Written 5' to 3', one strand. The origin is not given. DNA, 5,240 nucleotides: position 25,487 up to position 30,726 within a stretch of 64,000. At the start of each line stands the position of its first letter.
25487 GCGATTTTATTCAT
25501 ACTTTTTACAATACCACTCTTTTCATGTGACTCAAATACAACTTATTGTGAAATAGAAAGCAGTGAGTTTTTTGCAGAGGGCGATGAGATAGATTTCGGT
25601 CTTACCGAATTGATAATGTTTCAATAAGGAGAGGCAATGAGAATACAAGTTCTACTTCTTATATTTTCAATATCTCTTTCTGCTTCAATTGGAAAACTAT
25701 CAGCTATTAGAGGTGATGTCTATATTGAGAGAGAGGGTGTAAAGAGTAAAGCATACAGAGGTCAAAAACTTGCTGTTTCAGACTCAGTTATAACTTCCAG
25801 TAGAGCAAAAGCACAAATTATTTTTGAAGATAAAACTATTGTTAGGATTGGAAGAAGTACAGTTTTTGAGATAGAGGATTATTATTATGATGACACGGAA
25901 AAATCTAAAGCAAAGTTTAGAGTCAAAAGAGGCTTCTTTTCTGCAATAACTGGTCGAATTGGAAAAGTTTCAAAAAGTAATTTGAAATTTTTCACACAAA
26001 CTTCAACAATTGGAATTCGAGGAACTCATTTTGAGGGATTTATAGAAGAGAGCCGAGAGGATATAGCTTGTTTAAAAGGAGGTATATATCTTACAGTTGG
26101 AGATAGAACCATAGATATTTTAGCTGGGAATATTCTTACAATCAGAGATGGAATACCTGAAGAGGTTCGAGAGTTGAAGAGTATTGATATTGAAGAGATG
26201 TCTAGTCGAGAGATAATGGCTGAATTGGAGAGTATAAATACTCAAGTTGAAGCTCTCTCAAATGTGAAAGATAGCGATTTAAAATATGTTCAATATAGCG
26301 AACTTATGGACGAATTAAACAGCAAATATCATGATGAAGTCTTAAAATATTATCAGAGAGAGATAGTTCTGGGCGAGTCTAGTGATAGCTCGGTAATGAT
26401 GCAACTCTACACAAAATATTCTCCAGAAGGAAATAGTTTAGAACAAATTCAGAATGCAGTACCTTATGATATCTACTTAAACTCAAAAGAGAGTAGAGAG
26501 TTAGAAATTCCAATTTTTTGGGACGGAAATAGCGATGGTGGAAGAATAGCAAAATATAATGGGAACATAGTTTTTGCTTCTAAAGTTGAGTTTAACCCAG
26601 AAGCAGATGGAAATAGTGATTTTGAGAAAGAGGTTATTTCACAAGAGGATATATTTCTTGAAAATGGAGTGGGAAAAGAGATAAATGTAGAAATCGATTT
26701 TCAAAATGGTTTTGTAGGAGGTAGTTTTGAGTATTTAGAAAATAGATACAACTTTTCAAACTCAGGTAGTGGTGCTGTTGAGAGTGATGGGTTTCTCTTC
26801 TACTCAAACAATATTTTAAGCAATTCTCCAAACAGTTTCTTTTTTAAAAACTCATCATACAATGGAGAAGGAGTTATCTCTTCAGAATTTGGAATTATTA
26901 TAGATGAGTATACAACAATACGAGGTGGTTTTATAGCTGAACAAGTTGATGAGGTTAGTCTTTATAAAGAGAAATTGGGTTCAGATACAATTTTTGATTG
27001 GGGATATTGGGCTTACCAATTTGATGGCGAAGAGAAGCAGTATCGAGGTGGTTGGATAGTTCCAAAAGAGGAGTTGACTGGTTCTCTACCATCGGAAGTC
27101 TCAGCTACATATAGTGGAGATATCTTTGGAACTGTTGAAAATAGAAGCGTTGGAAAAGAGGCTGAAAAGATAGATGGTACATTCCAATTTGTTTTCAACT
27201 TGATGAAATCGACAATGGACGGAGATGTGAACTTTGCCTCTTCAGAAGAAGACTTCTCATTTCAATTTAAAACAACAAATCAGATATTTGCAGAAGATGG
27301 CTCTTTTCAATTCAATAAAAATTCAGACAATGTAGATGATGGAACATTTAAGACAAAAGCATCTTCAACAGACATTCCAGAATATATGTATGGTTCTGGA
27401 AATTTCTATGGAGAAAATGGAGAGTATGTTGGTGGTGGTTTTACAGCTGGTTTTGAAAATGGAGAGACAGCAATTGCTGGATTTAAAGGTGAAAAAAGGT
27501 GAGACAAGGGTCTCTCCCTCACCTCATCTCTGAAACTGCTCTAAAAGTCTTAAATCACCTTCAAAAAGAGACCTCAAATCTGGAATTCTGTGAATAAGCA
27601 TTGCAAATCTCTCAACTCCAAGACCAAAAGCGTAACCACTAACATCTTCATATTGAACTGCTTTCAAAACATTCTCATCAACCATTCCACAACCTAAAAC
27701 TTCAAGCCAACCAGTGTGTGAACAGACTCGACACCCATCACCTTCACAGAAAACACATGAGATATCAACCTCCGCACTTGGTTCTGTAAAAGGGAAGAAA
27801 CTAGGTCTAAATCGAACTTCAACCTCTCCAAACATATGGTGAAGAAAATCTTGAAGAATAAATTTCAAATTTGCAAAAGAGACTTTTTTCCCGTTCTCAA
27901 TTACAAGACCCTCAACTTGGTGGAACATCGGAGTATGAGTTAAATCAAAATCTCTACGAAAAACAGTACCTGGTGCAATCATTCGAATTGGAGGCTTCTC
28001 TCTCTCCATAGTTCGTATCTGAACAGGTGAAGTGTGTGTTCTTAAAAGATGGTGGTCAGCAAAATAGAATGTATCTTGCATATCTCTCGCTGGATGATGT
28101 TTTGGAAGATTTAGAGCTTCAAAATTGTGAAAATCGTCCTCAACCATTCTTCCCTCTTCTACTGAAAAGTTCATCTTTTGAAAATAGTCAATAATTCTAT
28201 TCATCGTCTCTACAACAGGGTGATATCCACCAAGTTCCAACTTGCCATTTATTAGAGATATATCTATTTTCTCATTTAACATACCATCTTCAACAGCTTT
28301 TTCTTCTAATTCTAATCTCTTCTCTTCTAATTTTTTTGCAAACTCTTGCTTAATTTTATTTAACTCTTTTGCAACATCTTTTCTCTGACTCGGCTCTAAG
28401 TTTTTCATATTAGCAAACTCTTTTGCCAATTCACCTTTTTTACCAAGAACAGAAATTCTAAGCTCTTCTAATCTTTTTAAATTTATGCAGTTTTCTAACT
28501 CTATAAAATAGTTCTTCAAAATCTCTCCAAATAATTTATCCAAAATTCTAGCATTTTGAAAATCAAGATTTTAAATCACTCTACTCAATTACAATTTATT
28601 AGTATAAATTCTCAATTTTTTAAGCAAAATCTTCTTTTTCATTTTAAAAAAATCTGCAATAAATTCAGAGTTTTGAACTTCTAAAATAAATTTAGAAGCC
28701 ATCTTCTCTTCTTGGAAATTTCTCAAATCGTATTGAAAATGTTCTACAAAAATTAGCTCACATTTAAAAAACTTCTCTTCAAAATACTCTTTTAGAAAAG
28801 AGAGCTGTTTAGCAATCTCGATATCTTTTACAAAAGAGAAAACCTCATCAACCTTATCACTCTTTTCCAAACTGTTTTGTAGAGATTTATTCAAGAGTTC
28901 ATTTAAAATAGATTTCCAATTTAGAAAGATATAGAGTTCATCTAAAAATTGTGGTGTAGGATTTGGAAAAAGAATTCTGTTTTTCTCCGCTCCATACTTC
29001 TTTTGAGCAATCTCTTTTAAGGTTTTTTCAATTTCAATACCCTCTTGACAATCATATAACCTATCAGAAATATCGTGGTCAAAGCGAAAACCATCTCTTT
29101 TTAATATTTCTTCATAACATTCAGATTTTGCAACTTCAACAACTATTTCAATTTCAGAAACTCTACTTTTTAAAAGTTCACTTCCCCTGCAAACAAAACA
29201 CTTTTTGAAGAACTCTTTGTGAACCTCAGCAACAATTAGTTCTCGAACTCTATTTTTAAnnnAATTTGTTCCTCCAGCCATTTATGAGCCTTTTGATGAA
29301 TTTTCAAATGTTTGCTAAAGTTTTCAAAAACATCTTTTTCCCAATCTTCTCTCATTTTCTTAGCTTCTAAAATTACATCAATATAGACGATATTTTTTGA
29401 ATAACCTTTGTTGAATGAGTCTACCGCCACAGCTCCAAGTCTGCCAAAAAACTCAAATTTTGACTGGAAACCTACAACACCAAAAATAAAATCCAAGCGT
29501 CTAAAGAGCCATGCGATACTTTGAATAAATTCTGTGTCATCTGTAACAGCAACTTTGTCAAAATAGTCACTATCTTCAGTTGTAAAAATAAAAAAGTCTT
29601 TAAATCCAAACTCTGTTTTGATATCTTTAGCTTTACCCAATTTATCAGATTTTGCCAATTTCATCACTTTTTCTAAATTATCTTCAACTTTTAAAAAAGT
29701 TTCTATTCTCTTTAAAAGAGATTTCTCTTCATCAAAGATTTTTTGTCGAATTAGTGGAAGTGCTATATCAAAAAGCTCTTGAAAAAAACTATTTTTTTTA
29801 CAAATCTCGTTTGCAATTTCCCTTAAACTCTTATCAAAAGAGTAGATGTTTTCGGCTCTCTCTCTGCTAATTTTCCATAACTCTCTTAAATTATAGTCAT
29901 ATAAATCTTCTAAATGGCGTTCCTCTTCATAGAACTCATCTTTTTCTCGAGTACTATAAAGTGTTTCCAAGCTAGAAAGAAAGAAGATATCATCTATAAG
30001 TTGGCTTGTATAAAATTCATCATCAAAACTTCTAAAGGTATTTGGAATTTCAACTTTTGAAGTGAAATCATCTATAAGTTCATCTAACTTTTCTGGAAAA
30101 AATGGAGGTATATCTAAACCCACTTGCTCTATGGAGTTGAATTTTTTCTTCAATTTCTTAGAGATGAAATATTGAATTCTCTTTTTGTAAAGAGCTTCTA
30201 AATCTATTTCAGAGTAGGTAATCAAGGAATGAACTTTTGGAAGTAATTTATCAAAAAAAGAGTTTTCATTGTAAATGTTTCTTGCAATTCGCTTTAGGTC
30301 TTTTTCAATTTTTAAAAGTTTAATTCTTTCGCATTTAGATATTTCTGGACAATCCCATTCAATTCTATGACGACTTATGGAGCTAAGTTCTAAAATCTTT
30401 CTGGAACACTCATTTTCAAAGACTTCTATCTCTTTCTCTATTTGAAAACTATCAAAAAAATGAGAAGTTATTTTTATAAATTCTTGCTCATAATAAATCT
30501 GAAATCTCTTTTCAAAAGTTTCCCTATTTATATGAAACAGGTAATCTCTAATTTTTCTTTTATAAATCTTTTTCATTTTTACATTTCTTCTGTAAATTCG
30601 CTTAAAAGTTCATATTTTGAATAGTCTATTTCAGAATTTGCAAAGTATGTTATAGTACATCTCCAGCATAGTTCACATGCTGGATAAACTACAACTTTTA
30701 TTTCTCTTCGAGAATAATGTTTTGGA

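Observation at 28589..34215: Four-gene operon of two LRR / gamma-glutamylcyclotransferase (AIG2-GGACT-like) fusion proteins plus two unknown proteins: candidate undescribed sensor-effector system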

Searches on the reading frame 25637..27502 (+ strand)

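Call 3: search_protein_families(library=pfam, proteins=[window:25637-27502:+], max_evalue=0.01)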
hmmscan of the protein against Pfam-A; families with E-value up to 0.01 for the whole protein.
window:25637-27502:+ (621 aa): 2 families
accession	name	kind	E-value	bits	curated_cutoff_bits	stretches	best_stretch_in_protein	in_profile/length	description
PF04773.18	FecR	-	4.9e-08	33.8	24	1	50-149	2-95/97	FecR protein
PF01298.24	TbpB_B_D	-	0.0021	19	26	1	484-614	1-120/126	C-lobe and N-lobe beta barrels of Tf-binding protein B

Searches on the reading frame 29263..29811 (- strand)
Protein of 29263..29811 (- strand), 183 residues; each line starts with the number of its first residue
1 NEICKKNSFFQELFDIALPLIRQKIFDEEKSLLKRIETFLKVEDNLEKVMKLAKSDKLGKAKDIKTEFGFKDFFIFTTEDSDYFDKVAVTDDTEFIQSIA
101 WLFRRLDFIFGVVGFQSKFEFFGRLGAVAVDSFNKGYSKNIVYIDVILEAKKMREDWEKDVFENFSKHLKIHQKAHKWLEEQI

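Call 42: search_solved_structures(query=A2, max_evalue=10)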
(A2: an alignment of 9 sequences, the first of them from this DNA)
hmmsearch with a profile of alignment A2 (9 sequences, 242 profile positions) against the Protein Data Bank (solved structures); distinct sequences matched with E-value up to 10: 13.
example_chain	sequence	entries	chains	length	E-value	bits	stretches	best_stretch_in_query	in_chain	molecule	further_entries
1r7j_A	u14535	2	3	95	0.13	15.1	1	79-110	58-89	Conserved hypothetical protein Sso10a | Sso10a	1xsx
7y9n_A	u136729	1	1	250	0.22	14.3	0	16-110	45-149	Spike protein S2',5HB-H2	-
6q45_G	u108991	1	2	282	0.49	13.1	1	13-91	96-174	ATP synthase gamma chain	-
8whm_A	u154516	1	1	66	1.5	11.5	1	75-111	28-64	ERC protein 2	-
22fn_A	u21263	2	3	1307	1.8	11.3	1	28-102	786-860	CRISPR-associated endonuclease Cas12a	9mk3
8sfh_A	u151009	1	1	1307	1.8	11.3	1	28-102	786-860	CRISPR-associated endonuclease Cas12a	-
5kk5_A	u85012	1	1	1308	1.8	11.3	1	28-102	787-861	CRISPR-associated endonuclease Cpf1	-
5xh6_A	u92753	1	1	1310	1.8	11.3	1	28-102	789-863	CRISPR-associated endonuclease Cpf1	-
5b43_A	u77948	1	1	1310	1.8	11.3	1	28-102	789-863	CRISPR-associated endonuclease Cpf1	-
9cjh_A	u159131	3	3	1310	1.8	11.3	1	28-102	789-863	CRISPR-associated endonuclease Cas12a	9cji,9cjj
8sfi_A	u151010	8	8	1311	1.8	11.3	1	28-102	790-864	CRISPR-associated endonuclease Cas12a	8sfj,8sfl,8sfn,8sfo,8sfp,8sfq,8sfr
5xh7_A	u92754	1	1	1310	1.8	11.3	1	28-102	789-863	CRISPR-associated endonuclease Cpf1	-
7wxz_A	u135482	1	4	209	3.2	10.5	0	59-111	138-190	Spike protein S2'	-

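Call 56: predict_structure(alignment_id=A2)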
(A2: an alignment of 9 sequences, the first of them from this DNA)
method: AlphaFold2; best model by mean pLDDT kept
length: 183 residues; sequences in the alignment: 9
mean_pLDDT: 85.5   pTM: 0.76
mean pLDDT of the five models: 85.5, 79.3, 79.2, 77.7, 77.4
residues with pLDDT >= 90: 78; 70-90: 86; 50-70: 15; < 50: 4
segments of 3 or more residues with pLDDT < 50: 1-4
pLDDT, mean of each block of 10 residues (from residue 1): 59 87 92 88 91 94 86 72 74 92 85 74 91 94 96 88 88 90 79
secondary structure, 60 per line:
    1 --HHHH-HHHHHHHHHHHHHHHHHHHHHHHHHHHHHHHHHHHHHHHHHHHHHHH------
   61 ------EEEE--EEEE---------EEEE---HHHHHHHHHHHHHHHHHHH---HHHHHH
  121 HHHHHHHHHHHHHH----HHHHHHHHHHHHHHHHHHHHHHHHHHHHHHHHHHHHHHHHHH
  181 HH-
elements in order: H3-6 H8-54 E67-70 E73-76 E86-89 H93-111 H115-134 H139-182

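Call 63: fold_search(model_id=the predicted structure, library=pdb)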
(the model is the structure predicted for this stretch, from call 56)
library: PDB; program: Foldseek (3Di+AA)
matches with E <= 10: 70; with E <= 0.001: 0
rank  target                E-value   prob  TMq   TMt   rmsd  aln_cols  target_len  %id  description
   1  7sb2_A                1.4e+00  0.08  0.23  0.17  18.3       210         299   15  Structure of the periplasmic domain of GldM from Capnocytophaga canimorsus (released 2022-03-23)
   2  8tf5                  1.7e+00  0.38  0.44  0.25   7.9       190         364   14  Crystal structure of orphan G protein-coupled receptor 6, pseudoapo form (released 2024-12-04)
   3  4ib4                  1.7e+00  0.33  0.38  0.22   7.3       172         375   13  Crystal structure of the chimeric protein of 5-HT2B-BRIL in complex with ergotamine (released 2013-03-13)
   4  9lmp_R                2.4e+00  0.25  0.40  0.23   8.0       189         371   12  Cryo-EM structure of antagonist-bounded inactive human GPR4 (released 2025-07-02)
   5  5ziy_B                2.4e+00  0.18  0.38  0.40  14.6       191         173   12  Crystal structure of Bacillus cereus FlgL (released 2018-10-17)
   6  9u7y_BB               2.6e+00  0.06  0.22  0.16  17.5       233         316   10  Structure of the tip region of the intial complex in bacterial flagellar filament assembly at 3.68 angstroms resoluti (released 2026-04-01)
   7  4pxz                  2.7e+00  0.11  0.30  0.17  11.0       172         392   13  Crystal structure of P2Y12 receptor in complex with 2MeSADP (released 2014-04-30)
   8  8hpo_B                2.9e+00  0.15  0.33  0.13   8.2       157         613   13  Cryo-EM structure of a SIN3/HDAC complex from budding yeast (released 2023-05-03)
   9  8zmg_A                3.0e+00  0.21  0.40  0.24   7.1       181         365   12  Crystal structure of an inverse agonist antipsychotic drug pimavanserin-bound 5-HT2A (released 2024-08-28)
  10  3pwx_B                3.2e+00  0.10  0.33  0.32  13.1       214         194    9  Structure of putative flagellar hook-associated protein from Vibrio parahaemolyticus (released 2011-01-19)
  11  5wqd_F                3.2e+00  0.03  0.17  0.16  18.8       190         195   14  Crystal structure of TRF2 TRFH in complex with an NBS1 peptide (released 2017-03-08)
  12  5ziy_A                3.6e+00  0.08  0.30  0.29  13.9       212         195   10  Crystal structure of Bacillus cereus FlgL (released 2018-10-17)
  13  6wno_D                3.6e+00  0.06  0.22  0.15  26.4       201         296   12  Plasmodium vivax reticulocyte binding protein 2b (PvRBP2b) bound to human monoclonal antibody 243244 (released 2021-01-27)
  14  7l6x                  3.6e+00  0.05  0.20  0.16  17.7       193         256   10  Crystal structure of the tandem bromodomain (BD1, BD2) of human TAF1 bound to GNE-371 (released 2021-06-30)
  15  9ux7_A                3.6e+00  0.04  0.25  0.10  25.4       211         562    8  CryoEM Structure of LmuAB-DNA complex (released 2026-03-25)
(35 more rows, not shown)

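Call 64: fold_search(model_id=the predicted structure, library=viral)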
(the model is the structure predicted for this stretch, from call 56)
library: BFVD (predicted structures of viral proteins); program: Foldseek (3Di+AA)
matches with E <= 10: 86; with E <= 0.001: 0
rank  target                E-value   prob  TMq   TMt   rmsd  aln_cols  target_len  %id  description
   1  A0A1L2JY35            7.0e-01  0.25  0.32  0.36  10.0       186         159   11  Uncharacterized protein [Aeribacillus phage AP45]
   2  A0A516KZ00            1.2e+00  0.28  0.34  0.45   7.7       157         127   12  (no name in the UniProt tables at hand)
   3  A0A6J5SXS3            1.2e+00  0.18  0.27  0.10  24.9       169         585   12  Uncharacterized protein [uncultured Caudovirales phage]
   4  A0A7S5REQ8            1.2e+00  0.12  0.23  0.17  14.5       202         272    8  (no name in the UniProt tables at hand)
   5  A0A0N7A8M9            1.5e+00  0.10  0.24  0.20  19.9       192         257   13  (no name in the UniProt tables at hand)
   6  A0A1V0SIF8            1.6e+00  0.20  0.37  0.17  10.7       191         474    7  Uncharacterized protein [Klosneuvirus KNV1]
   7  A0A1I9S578            1.6e+00  0.09  0.22  0.25  26.6       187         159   10  (no name in the UniProt tables at hand)
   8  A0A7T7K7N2            1.8e+00  0.08  0.26  0.20  25.2       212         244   14  (no name in the UniProt tables at hand)
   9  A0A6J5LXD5            2.3e+00  0.15  0.31  0.17   9.3       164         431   12  Uncharacterized protein [uncultured Caudovirales phage]
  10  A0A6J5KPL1            2.4e+00  0.20  0.39  0.21   8.8       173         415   13  Uncharacterized protein [uncultured Caudovirales phage]
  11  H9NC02                2.4e+00  0.15  0.33  0.43  10.2       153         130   10  (no name in the UniProt tables at hand)
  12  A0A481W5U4            2.5e+00  0.18  0.33  0.34   6.7       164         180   13  Uncharacterized protein [Pseudomonas phage Psa21]
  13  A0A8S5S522            2.5e+00  0.15  0.35  0.39   8.5       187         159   12  Uncharacterized protein [Siphoviridae sp. ctmP938]
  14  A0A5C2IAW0            2.5e+00  0.11  0.20  0.29   5.5        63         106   13  (no name in the UniProt tables at hand)
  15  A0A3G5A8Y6            2.5e+00  0.08  0.26  0.12  15.3       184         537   10  Uncharacterized protein [Hyperionvirus sp.]
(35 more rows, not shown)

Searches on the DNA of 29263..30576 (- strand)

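Call 81: search_dna_similar(query=L099:7812-8893:+, collection=phages, mode=distant, max_evalue=0.001, max_rows=15)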
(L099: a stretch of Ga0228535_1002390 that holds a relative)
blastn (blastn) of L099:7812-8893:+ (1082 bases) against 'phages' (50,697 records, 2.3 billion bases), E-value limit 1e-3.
No match.

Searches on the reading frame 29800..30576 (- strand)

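Call 94: search_protein_families(library=pfam, proteins=[window:29800-30576:-], max_evalue=5)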
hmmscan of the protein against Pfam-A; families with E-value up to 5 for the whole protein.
window:29800-30576:- (259 aa): 2 families
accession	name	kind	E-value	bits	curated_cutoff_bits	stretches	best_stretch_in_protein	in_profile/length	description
PF08469.15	NPHI_C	-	0.55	10.7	22.3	1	20-113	41-133/148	Nucleoside triphosphatase I C-terminal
PF11488.14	Lge1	-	2.8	8.6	25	0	25-70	7-52/71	Transcriptional regulatory protein LGE1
